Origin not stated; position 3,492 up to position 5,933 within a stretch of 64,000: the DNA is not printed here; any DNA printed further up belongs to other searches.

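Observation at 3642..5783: Wzx-like flippase fused to a cytoplasmic GT-A glycosyltransferase domain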

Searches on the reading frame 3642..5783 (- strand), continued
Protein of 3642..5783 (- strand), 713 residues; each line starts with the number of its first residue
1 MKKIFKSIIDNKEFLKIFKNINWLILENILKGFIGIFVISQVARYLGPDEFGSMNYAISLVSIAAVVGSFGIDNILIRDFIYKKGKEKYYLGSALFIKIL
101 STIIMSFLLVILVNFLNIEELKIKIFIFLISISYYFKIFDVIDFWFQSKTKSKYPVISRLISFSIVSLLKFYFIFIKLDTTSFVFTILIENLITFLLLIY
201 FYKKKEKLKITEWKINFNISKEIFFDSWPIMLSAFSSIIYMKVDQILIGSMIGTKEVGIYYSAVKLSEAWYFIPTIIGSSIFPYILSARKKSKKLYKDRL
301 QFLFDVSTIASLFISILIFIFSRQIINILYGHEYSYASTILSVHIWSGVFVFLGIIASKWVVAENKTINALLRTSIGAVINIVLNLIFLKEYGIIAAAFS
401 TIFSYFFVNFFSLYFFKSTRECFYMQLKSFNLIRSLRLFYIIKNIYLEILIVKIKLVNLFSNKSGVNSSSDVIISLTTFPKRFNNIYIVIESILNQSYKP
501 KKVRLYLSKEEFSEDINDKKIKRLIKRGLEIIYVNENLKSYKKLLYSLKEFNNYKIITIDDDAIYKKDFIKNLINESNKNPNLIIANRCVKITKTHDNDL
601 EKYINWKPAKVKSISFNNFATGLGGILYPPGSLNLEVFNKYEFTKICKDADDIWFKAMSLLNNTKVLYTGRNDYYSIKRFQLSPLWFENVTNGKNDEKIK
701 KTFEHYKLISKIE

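Call 76: find_homologous_proteins(query=P0390, max_evalue=1e-50)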
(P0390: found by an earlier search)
Query P0390 (611 aa): 7992 proteins with E <= 1e-50 among 8000 candidates; the best 120 are listed.
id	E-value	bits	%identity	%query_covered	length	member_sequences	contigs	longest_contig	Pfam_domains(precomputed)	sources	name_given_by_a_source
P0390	0.0e+0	1399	100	100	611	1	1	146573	PF05746.22,PF00750.26,PF03485.22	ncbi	-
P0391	0.0e+0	1253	91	100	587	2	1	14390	PF05746.22,PF00750.26,PF03485.22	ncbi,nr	ncbi:MAG: arginine--tRNA ligase [Candidatus Pacebacteria bacterium]|nr:arginine--tRNA ligase [Candid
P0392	0.0e+0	1035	75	100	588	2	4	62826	PF05746.22,PF00750.26,PF03485.22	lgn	-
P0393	0.0e+0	1029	74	100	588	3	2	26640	PF05746.22,PF00750.26,PF03485.22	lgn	-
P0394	0.0e+0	1018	72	100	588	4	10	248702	PF05746.22,PF00750.26,PF03485.22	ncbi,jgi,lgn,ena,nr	ncbi:MAG: arginine--tRNA ligase [Candidatus Pacebacteria bacterium CG_4_9_14_0_2_um_filter_36_8]|nr:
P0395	0.0e+0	1015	72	100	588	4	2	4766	PF05746.22,PF00750.26,PF03485.22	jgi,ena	-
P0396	0.0e+0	1012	72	100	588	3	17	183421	PF05746.22,PF00750.26,PF03485.22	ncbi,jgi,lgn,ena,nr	ncbi:MAG: arginine--tRNA ligase [Candidatus Pacebacteria bacterium]|jgi:arginyl-tRNA synthetase|nr:a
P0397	1.9e-240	818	61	100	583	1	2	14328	PF05746.22,PF00750.26,PF03485.22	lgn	-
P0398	3.1e-239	814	61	100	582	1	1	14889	PF05746.22,PF00750.26,PF03485.22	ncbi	ncbi:MAG: arginine--tRNA ligase [Candidatus Paceibacterota bacterium]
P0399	8.7e-236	802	59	100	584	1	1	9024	PF05746.22,PF00750.26,PF03485.22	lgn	-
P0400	1.3e-235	802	60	100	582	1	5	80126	PF05746.22,PF00750.26,PF03485.22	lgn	-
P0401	3.8e-233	793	60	100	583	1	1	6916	PF05746.22,PF00750.26,PF03485.22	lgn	-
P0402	6.0e-233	793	58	100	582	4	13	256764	PF05746.22,PF00750.26,PF03485.22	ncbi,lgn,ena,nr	ncbi:MAG: arginine--tRNA ligase [Candidatus Pacebacteria bacterium RIFOXYB1_FULL_39_46]|nr:MAG: argi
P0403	2.6e-232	791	61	100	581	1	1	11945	PF05746.22,PF00750.26,PF03485.22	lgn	-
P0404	1.1e-230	785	60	100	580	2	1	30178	PF05746.22,PF00750.26,PF03485.22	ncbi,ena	-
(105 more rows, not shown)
